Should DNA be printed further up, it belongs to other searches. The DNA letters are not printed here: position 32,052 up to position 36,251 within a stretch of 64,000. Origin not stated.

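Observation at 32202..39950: Operon of an anchor-only paralog plus an ECF sigma factor covalently fused to a TM helix and ~1,045-aa ectodomain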

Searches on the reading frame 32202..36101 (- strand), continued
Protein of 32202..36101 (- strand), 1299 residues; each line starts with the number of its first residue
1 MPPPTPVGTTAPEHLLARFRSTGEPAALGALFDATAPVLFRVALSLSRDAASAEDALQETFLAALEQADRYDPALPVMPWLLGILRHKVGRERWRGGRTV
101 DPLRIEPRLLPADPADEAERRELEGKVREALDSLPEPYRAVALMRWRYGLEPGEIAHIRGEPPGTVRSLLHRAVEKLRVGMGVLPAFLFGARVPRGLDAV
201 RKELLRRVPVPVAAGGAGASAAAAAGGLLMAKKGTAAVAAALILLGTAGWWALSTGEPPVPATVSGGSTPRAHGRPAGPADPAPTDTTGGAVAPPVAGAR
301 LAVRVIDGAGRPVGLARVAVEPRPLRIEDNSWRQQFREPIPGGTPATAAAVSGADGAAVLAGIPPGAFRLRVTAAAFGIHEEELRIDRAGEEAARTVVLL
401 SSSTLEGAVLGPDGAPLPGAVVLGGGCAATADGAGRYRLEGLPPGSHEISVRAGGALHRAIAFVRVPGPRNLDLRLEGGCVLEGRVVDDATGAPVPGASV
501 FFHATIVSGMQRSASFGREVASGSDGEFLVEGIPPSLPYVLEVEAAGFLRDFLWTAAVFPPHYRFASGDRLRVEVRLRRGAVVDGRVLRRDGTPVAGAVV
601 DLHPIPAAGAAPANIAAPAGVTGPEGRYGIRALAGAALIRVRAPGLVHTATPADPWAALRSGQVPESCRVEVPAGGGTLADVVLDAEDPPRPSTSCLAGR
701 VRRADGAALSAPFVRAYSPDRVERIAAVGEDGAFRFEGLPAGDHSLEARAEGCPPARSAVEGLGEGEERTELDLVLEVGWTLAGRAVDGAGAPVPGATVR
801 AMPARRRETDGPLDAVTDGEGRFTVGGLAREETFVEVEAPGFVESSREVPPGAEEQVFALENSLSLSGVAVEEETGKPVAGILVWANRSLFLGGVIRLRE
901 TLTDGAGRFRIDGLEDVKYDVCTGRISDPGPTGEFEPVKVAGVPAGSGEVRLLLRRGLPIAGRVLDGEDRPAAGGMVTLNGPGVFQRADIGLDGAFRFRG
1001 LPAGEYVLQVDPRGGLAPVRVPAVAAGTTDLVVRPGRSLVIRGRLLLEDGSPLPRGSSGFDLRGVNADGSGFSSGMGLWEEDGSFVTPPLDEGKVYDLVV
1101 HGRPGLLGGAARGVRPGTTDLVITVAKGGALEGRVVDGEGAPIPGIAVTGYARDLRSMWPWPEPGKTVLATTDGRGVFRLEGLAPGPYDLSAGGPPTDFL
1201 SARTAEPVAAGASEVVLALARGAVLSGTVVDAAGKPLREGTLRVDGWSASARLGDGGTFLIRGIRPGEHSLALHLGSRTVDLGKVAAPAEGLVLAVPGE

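Call 66: find_encoding_contigs(protein=P0032, flank=9000, max_places=2)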
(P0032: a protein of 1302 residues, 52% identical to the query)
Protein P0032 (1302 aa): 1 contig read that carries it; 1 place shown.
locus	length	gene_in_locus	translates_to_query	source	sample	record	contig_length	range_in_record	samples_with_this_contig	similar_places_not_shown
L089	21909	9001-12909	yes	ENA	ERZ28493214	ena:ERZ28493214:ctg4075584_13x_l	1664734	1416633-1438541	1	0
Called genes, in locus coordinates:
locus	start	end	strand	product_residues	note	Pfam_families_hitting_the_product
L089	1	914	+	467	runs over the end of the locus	-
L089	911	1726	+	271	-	PF02405:MlaE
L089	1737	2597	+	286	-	PF00005:ABC_tran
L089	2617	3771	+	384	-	PF02470:MlaD, PF28544:Helical_needle (faint)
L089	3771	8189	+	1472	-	PF00069:Pkinase, PF03109:ABC1 (faint), PF07714:PK_Tyr_Ser-Thr, PF08308:PEGA (weak), PF03781:FGE-sulfatase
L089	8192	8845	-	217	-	PF00677:Lum_binding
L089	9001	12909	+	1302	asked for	PF04542:Sigma70_r2, PF04545:Sigma70_r4 (faint), PF08281:Sigma70_r4_2, PF00775:Dioxygenase_C (faint), PF02369:Big_1 (faint), PF14686:fn3_3 (faint), PF13620:CarboxypepD_reg, PF13620:CarboxypepD_reg, +8 more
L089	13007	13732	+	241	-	PF01746:tRNA_m1G_MT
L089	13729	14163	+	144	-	PF01245:Ribosomal_L19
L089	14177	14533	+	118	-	PF02021:UPF0102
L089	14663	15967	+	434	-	PF05195:AMP_N, PF00557:Peptidase_M24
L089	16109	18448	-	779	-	PF13428:TPR_14 (faint), PF14559:TPR_19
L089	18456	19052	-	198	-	PF01726:LexA_DNA_bind, PF13545:HTH_Crp_2 (weak), PF00717:Peptidase_S24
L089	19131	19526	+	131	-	PF00825:Ribonuclease_P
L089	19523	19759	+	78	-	PF01809:YidD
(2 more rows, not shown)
